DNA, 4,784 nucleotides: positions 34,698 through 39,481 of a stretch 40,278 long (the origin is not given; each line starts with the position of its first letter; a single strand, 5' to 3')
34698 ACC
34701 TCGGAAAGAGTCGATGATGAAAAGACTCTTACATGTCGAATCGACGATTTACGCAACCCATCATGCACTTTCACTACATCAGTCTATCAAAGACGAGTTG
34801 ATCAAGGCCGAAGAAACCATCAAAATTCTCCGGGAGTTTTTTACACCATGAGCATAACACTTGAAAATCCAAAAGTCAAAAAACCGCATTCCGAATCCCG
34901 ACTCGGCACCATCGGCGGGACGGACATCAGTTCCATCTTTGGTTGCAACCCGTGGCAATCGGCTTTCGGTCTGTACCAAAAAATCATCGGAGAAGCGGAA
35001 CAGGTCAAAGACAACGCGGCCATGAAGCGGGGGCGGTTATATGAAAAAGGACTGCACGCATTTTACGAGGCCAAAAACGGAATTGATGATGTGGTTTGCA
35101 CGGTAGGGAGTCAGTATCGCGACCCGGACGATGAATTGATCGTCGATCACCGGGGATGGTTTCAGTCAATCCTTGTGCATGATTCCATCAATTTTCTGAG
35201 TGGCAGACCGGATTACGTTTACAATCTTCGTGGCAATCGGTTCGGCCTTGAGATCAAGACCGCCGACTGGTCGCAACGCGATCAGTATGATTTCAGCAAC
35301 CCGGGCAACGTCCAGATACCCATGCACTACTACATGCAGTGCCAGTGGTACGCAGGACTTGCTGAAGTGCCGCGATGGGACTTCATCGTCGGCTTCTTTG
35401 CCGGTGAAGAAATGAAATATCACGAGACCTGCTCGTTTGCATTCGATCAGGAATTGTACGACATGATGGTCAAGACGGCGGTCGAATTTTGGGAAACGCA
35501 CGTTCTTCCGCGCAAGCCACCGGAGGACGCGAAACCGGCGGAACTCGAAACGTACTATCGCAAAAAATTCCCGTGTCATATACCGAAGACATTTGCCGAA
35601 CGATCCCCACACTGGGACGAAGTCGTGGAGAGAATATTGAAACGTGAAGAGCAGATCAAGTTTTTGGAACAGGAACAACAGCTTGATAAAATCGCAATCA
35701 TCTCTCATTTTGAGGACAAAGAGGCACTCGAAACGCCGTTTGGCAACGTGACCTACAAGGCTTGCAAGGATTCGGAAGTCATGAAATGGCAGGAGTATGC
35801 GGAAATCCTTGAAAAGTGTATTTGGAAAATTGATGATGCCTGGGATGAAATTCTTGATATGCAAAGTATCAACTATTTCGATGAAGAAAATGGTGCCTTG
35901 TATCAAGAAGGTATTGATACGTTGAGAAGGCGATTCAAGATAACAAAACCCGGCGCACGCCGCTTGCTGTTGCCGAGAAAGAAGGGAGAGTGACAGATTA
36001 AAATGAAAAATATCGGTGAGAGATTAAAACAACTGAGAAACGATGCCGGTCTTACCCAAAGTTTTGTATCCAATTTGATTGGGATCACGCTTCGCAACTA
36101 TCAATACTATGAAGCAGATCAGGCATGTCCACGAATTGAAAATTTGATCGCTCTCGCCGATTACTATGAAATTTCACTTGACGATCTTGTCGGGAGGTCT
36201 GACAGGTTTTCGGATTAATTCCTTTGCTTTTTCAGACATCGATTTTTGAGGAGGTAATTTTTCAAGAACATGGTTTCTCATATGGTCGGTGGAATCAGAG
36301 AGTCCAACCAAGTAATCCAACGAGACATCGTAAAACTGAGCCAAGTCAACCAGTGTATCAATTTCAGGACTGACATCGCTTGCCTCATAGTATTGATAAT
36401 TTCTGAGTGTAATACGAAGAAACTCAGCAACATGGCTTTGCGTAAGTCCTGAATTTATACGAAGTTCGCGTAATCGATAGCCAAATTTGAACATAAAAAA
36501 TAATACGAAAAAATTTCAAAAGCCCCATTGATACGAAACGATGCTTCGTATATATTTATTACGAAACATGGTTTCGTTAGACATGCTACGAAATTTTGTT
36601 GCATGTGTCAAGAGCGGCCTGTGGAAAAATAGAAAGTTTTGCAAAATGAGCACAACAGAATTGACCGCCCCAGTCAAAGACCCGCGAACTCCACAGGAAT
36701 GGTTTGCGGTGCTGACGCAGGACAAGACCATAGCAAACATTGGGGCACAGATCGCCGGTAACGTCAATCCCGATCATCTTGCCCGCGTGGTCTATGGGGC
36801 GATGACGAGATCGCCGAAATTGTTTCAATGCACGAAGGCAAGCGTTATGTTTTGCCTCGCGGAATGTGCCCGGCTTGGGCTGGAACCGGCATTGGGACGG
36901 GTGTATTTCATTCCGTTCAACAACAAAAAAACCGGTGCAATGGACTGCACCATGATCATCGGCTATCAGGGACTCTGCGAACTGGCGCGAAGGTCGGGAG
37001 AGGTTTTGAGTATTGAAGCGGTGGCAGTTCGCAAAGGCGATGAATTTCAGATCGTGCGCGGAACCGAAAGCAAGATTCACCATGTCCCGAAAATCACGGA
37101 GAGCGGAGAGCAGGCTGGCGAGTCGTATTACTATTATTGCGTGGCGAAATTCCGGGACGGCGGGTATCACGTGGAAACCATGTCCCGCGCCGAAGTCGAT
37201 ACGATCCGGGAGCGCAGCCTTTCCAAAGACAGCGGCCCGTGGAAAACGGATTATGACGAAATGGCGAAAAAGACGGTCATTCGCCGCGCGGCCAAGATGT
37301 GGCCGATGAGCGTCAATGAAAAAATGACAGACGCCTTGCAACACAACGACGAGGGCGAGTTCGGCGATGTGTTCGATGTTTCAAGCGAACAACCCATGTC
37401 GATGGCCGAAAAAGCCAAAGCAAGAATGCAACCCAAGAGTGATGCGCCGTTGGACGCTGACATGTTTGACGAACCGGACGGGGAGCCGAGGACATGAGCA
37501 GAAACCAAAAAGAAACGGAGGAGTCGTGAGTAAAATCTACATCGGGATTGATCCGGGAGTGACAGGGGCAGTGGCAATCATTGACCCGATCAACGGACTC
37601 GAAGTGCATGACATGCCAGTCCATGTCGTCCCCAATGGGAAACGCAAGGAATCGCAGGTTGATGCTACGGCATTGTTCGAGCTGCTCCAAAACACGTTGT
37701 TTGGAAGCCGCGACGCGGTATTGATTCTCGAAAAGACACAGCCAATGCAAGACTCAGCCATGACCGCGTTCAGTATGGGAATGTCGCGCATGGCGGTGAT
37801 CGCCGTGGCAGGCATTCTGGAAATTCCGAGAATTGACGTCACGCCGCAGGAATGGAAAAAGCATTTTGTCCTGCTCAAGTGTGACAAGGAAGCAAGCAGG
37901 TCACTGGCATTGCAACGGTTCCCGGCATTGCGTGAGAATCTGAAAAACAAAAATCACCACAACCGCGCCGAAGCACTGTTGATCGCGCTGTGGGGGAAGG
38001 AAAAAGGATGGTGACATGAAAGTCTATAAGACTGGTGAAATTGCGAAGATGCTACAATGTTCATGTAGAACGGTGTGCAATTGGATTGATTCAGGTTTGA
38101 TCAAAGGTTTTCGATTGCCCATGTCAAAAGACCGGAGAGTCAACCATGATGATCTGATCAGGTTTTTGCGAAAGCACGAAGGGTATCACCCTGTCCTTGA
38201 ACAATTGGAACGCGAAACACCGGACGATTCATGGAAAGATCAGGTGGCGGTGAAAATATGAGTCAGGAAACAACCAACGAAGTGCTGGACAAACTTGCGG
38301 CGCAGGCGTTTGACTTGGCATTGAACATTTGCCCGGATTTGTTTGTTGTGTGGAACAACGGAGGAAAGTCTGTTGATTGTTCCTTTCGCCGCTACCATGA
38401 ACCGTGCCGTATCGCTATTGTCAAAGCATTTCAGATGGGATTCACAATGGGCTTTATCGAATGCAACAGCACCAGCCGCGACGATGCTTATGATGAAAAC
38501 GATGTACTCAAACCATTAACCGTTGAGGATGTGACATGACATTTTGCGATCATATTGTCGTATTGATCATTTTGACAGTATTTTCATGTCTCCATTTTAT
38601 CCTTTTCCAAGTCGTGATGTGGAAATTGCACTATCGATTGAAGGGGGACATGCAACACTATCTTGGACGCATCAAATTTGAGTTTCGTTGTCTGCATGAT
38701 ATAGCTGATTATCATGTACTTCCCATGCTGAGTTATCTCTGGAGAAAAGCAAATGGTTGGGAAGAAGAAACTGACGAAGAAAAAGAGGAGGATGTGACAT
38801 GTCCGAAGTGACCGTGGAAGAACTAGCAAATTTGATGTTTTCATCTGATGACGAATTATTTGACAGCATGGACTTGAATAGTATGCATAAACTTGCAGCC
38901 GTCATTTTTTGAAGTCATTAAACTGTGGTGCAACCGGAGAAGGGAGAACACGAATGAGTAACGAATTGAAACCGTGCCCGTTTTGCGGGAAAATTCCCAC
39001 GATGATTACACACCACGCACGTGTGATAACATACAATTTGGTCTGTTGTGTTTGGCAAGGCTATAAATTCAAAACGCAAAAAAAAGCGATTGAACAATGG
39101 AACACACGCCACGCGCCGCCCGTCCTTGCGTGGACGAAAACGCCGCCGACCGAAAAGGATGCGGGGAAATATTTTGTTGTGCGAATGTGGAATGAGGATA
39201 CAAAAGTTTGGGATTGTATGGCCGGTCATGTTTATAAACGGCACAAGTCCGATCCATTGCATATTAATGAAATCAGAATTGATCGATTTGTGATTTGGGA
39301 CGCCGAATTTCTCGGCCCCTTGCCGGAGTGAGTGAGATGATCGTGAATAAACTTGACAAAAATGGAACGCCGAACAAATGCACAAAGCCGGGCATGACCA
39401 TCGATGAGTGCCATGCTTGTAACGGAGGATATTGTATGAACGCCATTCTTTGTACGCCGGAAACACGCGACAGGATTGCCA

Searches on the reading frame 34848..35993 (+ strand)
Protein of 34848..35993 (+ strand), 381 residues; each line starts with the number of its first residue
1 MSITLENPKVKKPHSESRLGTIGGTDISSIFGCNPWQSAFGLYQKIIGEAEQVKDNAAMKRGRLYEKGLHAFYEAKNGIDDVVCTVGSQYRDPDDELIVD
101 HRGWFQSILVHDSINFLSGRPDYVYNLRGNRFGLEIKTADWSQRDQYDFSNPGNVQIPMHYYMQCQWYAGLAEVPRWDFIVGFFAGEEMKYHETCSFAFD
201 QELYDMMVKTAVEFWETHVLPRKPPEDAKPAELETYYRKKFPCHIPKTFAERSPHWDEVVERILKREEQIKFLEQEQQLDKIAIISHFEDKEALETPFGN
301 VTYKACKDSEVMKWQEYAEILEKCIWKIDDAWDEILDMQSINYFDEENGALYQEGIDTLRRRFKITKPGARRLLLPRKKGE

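Call 61: search_protein_families(library=pfam, proteins=[window:34848-35993:+], max_evalue=0.01)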
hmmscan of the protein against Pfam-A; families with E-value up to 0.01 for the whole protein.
window:34848-35993:+ (381 aa): 1 family
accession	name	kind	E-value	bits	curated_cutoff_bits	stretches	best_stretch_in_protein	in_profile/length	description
PF09588.16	YqaJ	-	1.9e-14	54.6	22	1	16-172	4-147/150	YqaJ-like viral recombinase domain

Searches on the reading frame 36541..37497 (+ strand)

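Call 61: search_protein_families(library=pfam, proteins=[window:36541-37497:+], max_evalue=0.01)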
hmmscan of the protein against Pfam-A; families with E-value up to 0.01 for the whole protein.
window:36541-37497:+ (318 aa): 1 family
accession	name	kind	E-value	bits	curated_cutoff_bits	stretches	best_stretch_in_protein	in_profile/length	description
PF03837.19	RecT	-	7.2e-47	159.9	24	1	88-271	8-187/198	RecT family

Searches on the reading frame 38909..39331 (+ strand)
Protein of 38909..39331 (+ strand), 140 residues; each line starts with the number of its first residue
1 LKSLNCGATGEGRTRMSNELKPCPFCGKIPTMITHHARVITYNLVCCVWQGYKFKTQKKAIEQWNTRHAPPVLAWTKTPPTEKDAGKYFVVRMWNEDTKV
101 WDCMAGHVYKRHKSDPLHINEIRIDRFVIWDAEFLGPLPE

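Call 101: search_protein_families(library=pfam, proteins=[window:38909-39331:+], max_evalue=0.01)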
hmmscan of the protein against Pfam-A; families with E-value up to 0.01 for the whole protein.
window:38909-39331:+ (140 aa): 1 family
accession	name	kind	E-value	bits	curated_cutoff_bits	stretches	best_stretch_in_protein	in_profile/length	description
PF14354.12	Lar_restr_allev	-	1.6e-09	38.3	28.6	1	19-67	2-57/58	Restriction alleviation protein Lar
